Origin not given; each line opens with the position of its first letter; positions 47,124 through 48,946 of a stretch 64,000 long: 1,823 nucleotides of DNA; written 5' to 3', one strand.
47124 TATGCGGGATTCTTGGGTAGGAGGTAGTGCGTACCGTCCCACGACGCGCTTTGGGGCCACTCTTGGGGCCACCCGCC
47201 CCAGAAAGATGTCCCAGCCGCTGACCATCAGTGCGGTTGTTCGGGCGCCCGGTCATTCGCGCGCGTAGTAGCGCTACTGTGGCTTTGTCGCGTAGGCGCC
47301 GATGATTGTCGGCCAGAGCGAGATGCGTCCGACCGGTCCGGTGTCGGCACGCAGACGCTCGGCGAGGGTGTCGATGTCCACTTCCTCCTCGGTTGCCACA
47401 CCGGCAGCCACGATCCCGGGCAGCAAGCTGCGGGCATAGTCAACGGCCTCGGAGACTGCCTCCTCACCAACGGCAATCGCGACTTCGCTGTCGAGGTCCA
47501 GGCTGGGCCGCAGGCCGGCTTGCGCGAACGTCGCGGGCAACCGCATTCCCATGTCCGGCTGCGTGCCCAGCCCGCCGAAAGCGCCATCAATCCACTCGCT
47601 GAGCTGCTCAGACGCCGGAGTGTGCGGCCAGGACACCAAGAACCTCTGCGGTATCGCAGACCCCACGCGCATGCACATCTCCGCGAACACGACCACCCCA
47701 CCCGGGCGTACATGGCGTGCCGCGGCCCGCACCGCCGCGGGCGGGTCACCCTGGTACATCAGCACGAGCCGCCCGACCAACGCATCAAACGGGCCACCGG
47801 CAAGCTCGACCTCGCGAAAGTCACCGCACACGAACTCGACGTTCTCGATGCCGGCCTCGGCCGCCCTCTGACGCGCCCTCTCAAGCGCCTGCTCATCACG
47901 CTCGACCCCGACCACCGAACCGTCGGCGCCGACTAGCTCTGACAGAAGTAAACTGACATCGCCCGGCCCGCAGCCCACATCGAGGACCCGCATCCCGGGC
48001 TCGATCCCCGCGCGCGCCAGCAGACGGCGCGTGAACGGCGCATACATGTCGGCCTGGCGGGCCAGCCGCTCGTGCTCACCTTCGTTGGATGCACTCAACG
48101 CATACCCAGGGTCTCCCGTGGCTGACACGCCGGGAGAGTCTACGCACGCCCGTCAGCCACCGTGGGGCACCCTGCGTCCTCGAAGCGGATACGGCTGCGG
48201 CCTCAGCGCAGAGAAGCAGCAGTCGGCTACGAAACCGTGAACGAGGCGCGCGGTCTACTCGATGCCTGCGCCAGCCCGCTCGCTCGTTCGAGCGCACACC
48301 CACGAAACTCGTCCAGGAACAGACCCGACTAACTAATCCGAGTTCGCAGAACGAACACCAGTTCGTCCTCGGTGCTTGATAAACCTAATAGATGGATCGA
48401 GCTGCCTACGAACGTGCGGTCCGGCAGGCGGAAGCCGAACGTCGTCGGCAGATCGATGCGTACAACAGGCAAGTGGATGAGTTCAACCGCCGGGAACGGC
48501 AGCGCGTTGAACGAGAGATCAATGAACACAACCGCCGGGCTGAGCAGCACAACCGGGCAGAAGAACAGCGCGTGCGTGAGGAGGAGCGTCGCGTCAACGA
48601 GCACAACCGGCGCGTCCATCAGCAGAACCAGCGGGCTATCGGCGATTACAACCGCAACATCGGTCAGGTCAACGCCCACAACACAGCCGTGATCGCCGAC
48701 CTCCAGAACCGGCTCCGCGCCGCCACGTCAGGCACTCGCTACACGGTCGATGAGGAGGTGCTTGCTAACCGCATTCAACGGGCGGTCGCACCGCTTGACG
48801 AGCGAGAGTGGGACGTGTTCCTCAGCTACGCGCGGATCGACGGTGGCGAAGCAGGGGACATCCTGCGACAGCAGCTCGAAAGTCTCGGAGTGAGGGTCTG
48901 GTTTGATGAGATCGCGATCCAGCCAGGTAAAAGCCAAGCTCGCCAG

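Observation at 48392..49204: Stand-alone TIR-domain protein with an unusual Asn-ladder coiled-coil N-terminus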

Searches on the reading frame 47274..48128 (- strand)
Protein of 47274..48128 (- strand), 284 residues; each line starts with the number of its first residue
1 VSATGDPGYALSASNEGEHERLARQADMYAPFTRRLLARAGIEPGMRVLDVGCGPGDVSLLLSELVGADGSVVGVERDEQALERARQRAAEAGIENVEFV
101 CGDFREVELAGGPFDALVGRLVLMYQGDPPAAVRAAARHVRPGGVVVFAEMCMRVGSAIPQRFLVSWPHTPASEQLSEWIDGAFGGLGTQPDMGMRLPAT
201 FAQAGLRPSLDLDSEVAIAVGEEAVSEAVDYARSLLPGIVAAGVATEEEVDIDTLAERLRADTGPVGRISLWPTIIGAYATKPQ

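Call 3: search_protein_families(library=pfam, proteins=[window:47274-48128:-], max_evalue=0.01)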
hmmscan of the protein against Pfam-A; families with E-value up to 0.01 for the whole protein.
window:47274-48128:- (284 aa): 20 families
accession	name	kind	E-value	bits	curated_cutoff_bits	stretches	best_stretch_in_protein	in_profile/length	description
PF13847.12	Methyltransf_31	-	7.7e-26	91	27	1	43-152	2-113/145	Methyltransferase domain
PF13649.12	Methyltransf_25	-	2.9e-21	76.4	27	1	48-144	1-97/97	Methyltransferase domain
PF08241.18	Methyltransf_11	-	1.4e-18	67.8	21.2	1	49-148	1-95/95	Methyltransferase domain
PF13489.12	Methyltransf_23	-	5.9e-16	59.1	27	1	31-155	11-123/164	Methyltransferase domain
PF01209.24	Ubie_methyltran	-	8.3e-16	58.5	20.1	1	39-152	42-155/233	ubiE/COQ5 methyltransferase family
PF01135.25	PCMT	-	9.8e-14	52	20.3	1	28-117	61-146/210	Protein-L-isoaspartate(D-aspartate) O-methyltransferase (PCMT)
PF08242.18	Methyltransf_12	-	3.8e-13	50.4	30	1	49-146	1-98/98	Methyltransferase domain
PF01728.25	FtsJ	-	1.7e-07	31.8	24.1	1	37-108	13-79/181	FtsJ-like methyltransferase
PF02353.26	CMAS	-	1.3e-06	28.4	27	1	34-118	52-132/273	Mycolic acid cyclopropane synthetase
PF01189.24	Methyltr_RsmB-F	-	2.5e-06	27.7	27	1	45-115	9-81/199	16S rRNA methyltransferase RsmB/F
PF05175.20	MTS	-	5.4e-06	26.6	23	1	44-106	31-92/170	Methyltransferase small domain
PF07021.18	MetW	-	9.7e-05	22.5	21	1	42-88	11-55/193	Methionine biosynthesis protein MetW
PF13679.12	Methyltransf_32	-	0.0001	22.8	27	1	33-107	13-92/143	Methyltransferase domain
PF02390.23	Methyltransf_4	-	0.00012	22.1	24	1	48-104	5-60/173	Putative methyltransferase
PF03848.20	TehB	-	0.00088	19.2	20.4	1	42-145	29-129/193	Tellurite resistance protein TehB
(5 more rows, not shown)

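Call 4: search_protein_families(library=padloc, proteins=[window:47274-48128:-], max_evalue=0.01)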
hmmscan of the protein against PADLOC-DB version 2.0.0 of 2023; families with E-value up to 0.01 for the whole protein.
window:47274-48128:- (284 aa): 2 families
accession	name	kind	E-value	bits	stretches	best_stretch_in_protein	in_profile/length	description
PDLC04134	mad2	-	4.7e-29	99.6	1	30-181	277-414/492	mads_2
PDLC03226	MTase_II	-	2.9e-05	20.9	1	44-111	43-115/579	Type II methyltransferase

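Call 6: search_protein_families(library=ncbifam, proteins=[window:47274-48128:-], max_evalue=0.01)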
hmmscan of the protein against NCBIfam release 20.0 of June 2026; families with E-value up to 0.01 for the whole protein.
window:47274-48128:- (284 aa): 76 families (the best 25 are shown)
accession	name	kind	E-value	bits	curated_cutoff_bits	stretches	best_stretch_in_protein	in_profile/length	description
NF008823.0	PRK11873.1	subfamily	1e-18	67.8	263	1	38-154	71-187/272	arsenite methyltransferase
NF047649.1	MTase_UXPK_star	exception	1e-17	64.1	460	1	41-154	74-187/283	methyltransferase/UXPK-star double selenoprotein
NF045667.1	MTase_DVU1556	equivalog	1.9e-17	63.4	155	1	32-158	10-129/213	DVU_1556 family methyltransferase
TIGR04364.1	methyltran_FxLD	equivalog_domain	9.7e-17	61.1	320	1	36-117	74-154/394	methyltransferase, FxLD system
NF041537.1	ArsM_AhpD_UU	exception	6.3e-16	58.1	510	1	41-153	73-185/345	arsenite methyltransferase/AhpD domain selenoprotein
NF043040.1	corrin_prot_MT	hypoth_equivalog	6.2e-15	55.2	180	1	37-152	34-151/216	corrinoid protein-associated methyltransferase CpaM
NF041536.1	ArsM_DUF2284_UU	exception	1.3e-14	53.4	575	1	42-152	74-184/459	arsenite methyltransferase/DUF2284 domain selenoprotein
NF001243.0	PRK00216.1-4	equivalog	8.4e-14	51.5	235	1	36-150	39-153/237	demethylmenaquinone methyltransferase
TIGR02752.1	MenG_heptapren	equivalog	1.7e-12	47.4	419.85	1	38-150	39-151/231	demethylmenaquinone methyltransferase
NF001240.0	PRK00216.1-1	equivalog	1.8e-12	46.9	378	1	36-153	55-173/251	bifunctional demethylmenaquinone methyltransferase/2-methoxy-6-polyprenyl-1,4-benzoquinol methylase UbiE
NF010550.0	PRK13943.1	equivalog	2.1e-12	46.8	359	1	38-116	74-152/322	protein-L-isoaspartate O-methyltransferase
NF001453.0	PRK00312.1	equivalog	2.8e-12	46.6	188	1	35-118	71-151/217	protein-L-isoaspartate(D-aspartate) O-methyltransferase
TIGR01983.1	UbiG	equivalog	9.3e-12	44.7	102.95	1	45-151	50-154/228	bifunctional 2-polyprenyl-6-hydroxyphenol methylase/3-demethylubiquinol 3-O-methyltransferase UbiG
TIGR00080.1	pimt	equivalog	1.4e-11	44.6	159.05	1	40-117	73-150/216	protein-L-isoaspartate O-methyltransferase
NF010549.0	PRK13942.1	equivalog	3.4e-11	43.1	282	1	42-117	75-150/215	protein-L-isoaspartate O-methyltransferase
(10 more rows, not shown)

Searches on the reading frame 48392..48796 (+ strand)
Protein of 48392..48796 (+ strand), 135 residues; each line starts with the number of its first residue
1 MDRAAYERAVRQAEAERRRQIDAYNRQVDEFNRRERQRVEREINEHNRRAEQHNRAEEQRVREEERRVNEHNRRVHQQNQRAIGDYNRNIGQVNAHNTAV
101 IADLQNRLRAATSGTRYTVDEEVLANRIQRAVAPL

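Call 28: find_homologous_proteins(query=window:48392-48757:+, max_evalue=0.001)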
Query window:48392-48757:+: 34 candidates shared short words with the query, none scored E <= 0.001.

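Call 70: search_protein_representatives(protein=window:48392-48796:+)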
Query: 135 residues. Proteins with E-value up to 0.001 (for the whole library): 29; up to 1e-10: 7; up to 1e-30: 0. The best 29 are listed.
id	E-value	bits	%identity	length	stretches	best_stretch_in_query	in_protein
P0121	1.8e-20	89.7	50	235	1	6-135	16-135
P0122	5.5e-20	88.2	48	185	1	3-131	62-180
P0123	2.6e-16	76.3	50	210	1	6-133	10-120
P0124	6.8e-16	75.0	48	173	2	54-132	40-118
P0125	1.1e-12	64.6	48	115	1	37-119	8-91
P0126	2.4e-12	63.5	44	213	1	24-132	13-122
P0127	3.6e-11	59.8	47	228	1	5-133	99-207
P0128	5.7e-10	55.9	48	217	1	23-133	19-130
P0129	8.5e-10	55.3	47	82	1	49-122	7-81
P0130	7.5e-09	52.3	36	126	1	30-125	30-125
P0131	1.5e-08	51.3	41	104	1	48-132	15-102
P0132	4.8e-08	49.7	44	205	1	8-133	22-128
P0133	1.4e-07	48.2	47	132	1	36-116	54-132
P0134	5.0e-07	46.4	44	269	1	8-132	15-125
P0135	1.5e-06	44.9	42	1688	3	107-131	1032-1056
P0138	7.3e-06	42.6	39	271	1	2-130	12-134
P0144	6.9e-05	39.5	40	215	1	3-118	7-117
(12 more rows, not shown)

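Call 71: search_protein_families(library=pfam, proteins=[P0121, P0123, P0126, P0127, P0128, P0132, P0134, P0135, P0138, P0144], max_evalue=0.001)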
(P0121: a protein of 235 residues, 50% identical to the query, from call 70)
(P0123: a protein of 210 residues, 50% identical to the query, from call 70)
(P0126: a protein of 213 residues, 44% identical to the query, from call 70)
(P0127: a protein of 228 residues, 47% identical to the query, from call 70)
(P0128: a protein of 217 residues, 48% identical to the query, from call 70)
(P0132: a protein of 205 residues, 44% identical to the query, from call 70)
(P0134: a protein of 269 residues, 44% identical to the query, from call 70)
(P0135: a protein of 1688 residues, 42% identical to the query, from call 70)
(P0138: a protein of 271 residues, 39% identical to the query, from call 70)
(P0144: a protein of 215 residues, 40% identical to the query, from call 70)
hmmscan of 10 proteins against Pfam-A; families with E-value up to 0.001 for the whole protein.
P0121 (235 aa): 2 families
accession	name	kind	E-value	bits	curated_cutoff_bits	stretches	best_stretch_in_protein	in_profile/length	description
PF13676.11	TIR_2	-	6.5e-05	23.8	28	1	143-181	2-39/122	TIR domain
PF15346.11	ARGLU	-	0.00089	19.6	27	0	14-81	58-126/149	Arginine and glutamate-rich 1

P0123 (210 aa): 0 families

P0126 (213 aa): 1 family
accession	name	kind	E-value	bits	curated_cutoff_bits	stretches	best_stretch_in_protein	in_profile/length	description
PF13676.11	TIR_2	-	2e-10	41.7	28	1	132-195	1-63/122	TIR domain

P0127 (228 aa): 0 families

P0128 (217 aa): 0 families

P0132 (205 aa): 1 family
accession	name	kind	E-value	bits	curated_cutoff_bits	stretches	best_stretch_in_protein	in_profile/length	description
PF13676.11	TIR_2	-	8.3e-05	23.5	28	1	138-175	2-39/122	TIR domain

P0134 (269 aa): 2 families
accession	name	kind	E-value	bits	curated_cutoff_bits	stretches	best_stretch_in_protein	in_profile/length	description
PF13676.11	TIR_2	-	3.5e-17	63.5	28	1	135-225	1-93/122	TIR domain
PF01582.25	TIR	-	7.7e-05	23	21.3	1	133-238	2-112/179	TIR domain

P0135 (1688 aa): 12 families
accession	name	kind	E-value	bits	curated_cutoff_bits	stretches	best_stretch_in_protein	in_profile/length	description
PF19030.6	TSP1_ADAMTS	-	1.8e-165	537.7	23.8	17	1117-1177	1-55/55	Thrombospondin type 1 domain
PF00090.25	TSP_1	-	4e-89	293.1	21.6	14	29-77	2-49/49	Thrombospondin type 1 domain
PF19035.6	TSP1_CCN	-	3.9e-41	139.5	27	0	866-908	7-44/44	CCN3 Nov like TSP1 domain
PF19028.6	TSP1_spondin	-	6.5e-38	129.2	41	2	28-77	4-52/52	Spondin-like TSP1 domain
PF07679.22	I-set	-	8.8e-28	96.6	23.7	2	1536-1623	2-90/90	Immunoglobulin I-set domain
PF13927.12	Ig_3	-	2.6e-27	95.6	30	2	1537-1608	4-76/78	Immunoglobulin domain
PF05986.19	ADAMTS_spacer1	-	6.9e-24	84.8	23.6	1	183-298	2-115/115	ADAM-TS Spacer 1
PF00047.31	ig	-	2.4e-20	73.1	21.8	2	1368-1432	3-73/81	Immunoglobulin domain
PF13895.12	Ig_2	-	3.6e-20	72.4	27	2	1536-1619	3-75/79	Immunoglobulin domain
PF00014.29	Kunitz_BPTI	-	1.9e-17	63.6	21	1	1266-1317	2-53/53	Kunitz/Bovine pancreatic trypsin inhibitor domain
PF07686.23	V-set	-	6.3e-13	49.3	26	0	1408-1442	71-106/109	Immunoglobulin V-set domain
PF08686.16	PLAC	-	3.6e-09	37.6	26.4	1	1652-1683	1-30/31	PLAC (protease and lacunin) domain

P0138 (271 aa): 0 families

P0144 (215 aa): 0 families

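Call 73: find_homologous_proteins(query=P0144, max_evalue=0.001)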
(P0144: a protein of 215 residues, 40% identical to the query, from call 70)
Query P0144 (215 aa): 163 proteins with E <= 0.001 among 958 candidates; the best 120 are listed.
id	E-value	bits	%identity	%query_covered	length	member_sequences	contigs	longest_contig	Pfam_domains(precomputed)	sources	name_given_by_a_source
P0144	1.5e-131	454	100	100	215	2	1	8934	-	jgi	jgi:hypothetical protein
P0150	1.3e-119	415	97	94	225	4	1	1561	-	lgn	-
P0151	1.6e-110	386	88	94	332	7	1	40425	PF18165.7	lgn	-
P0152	2.1e-108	379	89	94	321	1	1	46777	PF18165.7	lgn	-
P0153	1.9e-107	376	86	92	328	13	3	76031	PF18165.7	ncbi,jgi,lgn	jgi:hypothetical protein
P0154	2.8e-106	372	86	92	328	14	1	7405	PF18165.7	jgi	jgi:hypothetical protein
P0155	1.2e-105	370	89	92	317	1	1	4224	PF18165.7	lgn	-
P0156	2.3e-100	353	79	94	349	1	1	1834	PF18165.7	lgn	-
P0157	8.1e-100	351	86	94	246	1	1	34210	-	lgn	-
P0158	1.3e-99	350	85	92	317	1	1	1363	PF18165.7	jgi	jgi:hypothetical protein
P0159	9.5e-95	334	77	94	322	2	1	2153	PF18165.7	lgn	-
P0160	1.8e-93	330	79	92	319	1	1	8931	PF18165.7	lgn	-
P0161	5.1e-93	329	78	92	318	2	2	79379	PF18165.7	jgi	jgi:hypothetical protein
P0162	1.0e-92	328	77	92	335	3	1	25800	PF18165.7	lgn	-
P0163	3.1e-92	326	78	92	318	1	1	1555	PF18165.7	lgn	-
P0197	7.9e-74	266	63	97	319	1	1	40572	PF18165.7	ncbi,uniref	ncbi:hypothetical protein NKH28_30585 [Mesorhizobium sp. M1227]|uniref:pPIWI-associating nuclease do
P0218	4.0e-70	254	63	97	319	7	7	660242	PF18165.7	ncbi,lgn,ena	-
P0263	3.4e-56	208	55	94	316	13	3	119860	PF18165.7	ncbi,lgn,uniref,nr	ncbi:hypothetical protein [Sinorhizobium saheli]|uniref:Predicted pPIWI-associating nuclease domain-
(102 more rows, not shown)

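Call 75: search_protein_families(library=pfam, proteins=[P0153, P0197, P0263], max_evalue=0.01)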
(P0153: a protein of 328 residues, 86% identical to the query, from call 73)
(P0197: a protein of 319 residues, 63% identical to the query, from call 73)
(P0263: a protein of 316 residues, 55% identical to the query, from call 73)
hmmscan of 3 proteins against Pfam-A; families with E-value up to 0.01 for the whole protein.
P0153 (328 aa): 1 family
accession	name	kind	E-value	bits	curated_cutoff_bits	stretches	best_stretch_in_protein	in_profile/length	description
PF18165.6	pP_pnuc_1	-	1.5e-37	128.6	26.3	1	192-322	3-132/133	Predicted pPIWI-associating nuclease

P0197 (319 aa): 1 family
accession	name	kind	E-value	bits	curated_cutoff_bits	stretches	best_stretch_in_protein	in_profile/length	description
PF18165.6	pP_pnuc_1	-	9.3e-36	122.8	26.3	1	182-313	2-132/133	Predicted pPIWI-associating nuclease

P0263 (316 aa): 1 family
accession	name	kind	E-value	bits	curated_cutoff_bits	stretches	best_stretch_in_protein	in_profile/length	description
PF18165.6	pP_pnuc_1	-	5.1e-36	123.7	26.3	1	179-310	2-132/133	Predicted pPIWI-associating nuclease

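Call 76: search_protein_families(library=padloc, proteins=[P0153, P0197, P0263], max_evalue=0.01)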
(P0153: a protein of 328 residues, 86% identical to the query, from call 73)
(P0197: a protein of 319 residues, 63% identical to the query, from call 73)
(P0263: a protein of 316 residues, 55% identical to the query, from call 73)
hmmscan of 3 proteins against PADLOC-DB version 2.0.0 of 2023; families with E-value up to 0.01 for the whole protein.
P0153 (328 aa): 2 families
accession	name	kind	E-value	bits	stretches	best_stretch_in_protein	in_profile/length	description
PDLC02413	Aga_Nuclease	-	2.2e-05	21.8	1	203-266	18-82/267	-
PDLC00647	ZorA3|ZorA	-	0.00056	16.5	1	7-171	342-514/780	MotA/ExbB/TolQ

P0197 (319 aa): 2 families
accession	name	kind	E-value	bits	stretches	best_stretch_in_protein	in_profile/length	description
PDLC02413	Aga_Nuclease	-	3.5e-08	31.1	1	202-297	27-124/267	-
PDLC03051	REase_MTase_I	-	0.003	12.7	1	15-142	1244-1373/1591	Type I restriction enzyme-methyltransferase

P0263 (316 aa): 6 families
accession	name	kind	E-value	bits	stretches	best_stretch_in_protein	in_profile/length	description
PDLC02413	Aga_Nuclease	-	1.2e-05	22.8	1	191-254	18-82/267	-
PDLC00647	ZorA3|ZorA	-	3.1e-05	20.6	1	12-177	354-488/780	MotA/ExbB/TolQ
PDLC00599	ZorA1|ZorA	-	9.7e-05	19.2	1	18-140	347-454/631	MotA/ExbB/TolQ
PDLC00648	ZorA3|ZorA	-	0.00031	17.6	1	25-134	299-393/692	MotA/ExbB/TolQ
PDLC00601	ZorA1|ZorA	-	0.0012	15.6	1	26-136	416-524/699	MotA/ExbB/TolQ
PDLC02722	PbeC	-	0.0099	12.5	0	19-133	385-494/643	PbeC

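Call 81: find_encoding_contigs(protein=P0218, flank=6000, max_places=5)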
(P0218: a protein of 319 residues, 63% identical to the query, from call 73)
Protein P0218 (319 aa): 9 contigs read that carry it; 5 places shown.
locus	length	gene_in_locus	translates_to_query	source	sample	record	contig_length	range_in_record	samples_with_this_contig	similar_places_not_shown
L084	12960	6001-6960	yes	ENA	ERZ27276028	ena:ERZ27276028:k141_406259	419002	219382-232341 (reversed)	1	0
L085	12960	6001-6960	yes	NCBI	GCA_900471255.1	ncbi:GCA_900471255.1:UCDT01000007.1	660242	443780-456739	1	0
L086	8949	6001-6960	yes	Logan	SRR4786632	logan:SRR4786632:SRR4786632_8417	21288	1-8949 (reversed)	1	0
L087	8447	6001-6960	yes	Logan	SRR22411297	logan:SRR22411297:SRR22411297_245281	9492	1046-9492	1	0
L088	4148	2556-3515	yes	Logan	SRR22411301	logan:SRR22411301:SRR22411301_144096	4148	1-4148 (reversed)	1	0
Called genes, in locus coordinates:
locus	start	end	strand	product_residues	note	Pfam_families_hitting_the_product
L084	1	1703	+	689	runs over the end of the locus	PF00580:UvrD-helicase, PF13245:AAA_19, PF13361:UvrD_C, PF13538:UvrD_C_2 (faint)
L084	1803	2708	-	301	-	PF26109:WHD_BrxR, PF13280:WYL, PF26107:BrxR_CTD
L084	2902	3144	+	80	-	PF09954:DUF2188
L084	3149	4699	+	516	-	PF18144:SMODS (weak), PF21654:DncV-like_NTFase, PF18134:AGS_C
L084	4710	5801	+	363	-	PF18303:Saf_2TM, PF18145:SAVED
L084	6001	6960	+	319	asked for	PF18165:pP_pnuc_1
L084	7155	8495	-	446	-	-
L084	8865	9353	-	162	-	-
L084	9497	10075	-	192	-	PF00440:TetR_N, PF16925:TetR_C_13, PF21993:TetR_C_13_2 (weak)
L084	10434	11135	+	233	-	PF04140:ICMT (weak), PF04191:PEMT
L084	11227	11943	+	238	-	PF02834:LigT_PEase, PF13563:2_5_RNA_ligase2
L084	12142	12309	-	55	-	-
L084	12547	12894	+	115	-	PF03960:ArsC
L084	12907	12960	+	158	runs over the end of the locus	PF04073:tRNA_edit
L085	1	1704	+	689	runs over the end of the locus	PF00580:UvrD-helicase, PF13245:AAA_19, PF13604:AAA_30 (faint), PF13361:UvrD_C, PF13538:UvrD_C_2 (faint)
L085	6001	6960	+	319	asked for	PF18165:pP_pnuc_1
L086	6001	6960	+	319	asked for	PF18165:pP_pnuc_1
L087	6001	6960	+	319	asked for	PF18165:pP_pnuc_1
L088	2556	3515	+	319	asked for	PF18165:pP_pnuc_1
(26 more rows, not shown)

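Call 83: find_encoding_contigs(protein=P0263, flank=5000, max_places=3)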
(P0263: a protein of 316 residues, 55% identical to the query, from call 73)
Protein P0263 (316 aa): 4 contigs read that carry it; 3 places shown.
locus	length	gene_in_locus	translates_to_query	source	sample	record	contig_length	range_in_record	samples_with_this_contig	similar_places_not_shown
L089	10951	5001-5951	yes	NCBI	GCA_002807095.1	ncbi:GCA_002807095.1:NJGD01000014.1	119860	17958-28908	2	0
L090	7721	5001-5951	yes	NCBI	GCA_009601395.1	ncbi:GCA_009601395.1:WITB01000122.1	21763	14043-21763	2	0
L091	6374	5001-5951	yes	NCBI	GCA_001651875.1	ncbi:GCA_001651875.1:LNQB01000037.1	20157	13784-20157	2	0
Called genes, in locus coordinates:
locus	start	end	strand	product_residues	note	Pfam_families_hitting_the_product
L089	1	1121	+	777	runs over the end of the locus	-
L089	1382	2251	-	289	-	PF08843:AbiEii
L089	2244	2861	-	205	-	PF13338:AbiEi_4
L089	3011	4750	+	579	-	-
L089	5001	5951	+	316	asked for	PF18165:pP_pnuc_1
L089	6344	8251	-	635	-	PF02463:SMC_N (weak), PF13476:AAA_23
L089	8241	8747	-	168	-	PF20291:MC5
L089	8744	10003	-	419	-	PF05057:DUF676 (weak), PF20285:CTD9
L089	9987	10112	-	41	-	-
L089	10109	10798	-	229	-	PF04079:SMC_ScpB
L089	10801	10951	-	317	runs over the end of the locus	PF07183:DUF1403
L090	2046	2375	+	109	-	-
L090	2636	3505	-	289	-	PF08843:AbiEii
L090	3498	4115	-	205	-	PF13338:AbiEi_4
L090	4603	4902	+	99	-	-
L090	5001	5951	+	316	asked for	PF18165:pP_pnuc_1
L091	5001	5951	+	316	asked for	PF18165:pP_pnuc_1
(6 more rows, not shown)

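Call 84: find_encoding_contigs(protein=P0153, flank=5000, max_places=3)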
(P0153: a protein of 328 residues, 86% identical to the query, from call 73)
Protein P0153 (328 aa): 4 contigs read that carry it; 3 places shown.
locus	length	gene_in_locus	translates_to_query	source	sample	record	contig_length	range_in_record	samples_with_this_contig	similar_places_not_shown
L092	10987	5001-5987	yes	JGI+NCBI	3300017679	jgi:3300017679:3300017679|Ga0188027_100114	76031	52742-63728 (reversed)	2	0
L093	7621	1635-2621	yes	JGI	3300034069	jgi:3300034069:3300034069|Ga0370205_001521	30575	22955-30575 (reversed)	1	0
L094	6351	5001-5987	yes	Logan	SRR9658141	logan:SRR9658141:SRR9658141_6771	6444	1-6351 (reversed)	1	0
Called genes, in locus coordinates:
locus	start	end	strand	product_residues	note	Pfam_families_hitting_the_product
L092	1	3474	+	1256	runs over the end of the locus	PF08471:Ribonuc_red_2_N, PF02867:Ribonuc_red_lgC, PF12637:TSCPD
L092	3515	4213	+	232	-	PF06114:Peptidase_M78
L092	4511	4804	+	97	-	-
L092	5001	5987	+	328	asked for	PF18165:pP_pnuc_1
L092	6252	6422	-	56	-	-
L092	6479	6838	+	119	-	-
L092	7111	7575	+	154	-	PF10027:DUF2269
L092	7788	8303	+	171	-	PF02195:ParB_N (weak)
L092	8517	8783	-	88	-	PF10073:GapR_DNA-bd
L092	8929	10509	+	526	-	PF00732:GMC_oxred_N, PF00890:FAD_binding_2 (faint), PF01266:DAO (faint), PF05199:GMC_oxred_C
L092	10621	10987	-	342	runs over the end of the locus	PF00487:FA_desaturase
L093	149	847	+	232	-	PF06114:Peptidase_M78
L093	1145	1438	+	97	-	-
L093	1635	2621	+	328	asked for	PF18165:pP_pnuc_1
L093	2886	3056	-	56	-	-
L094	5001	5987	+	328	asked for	PF18165:pP_pnuc_1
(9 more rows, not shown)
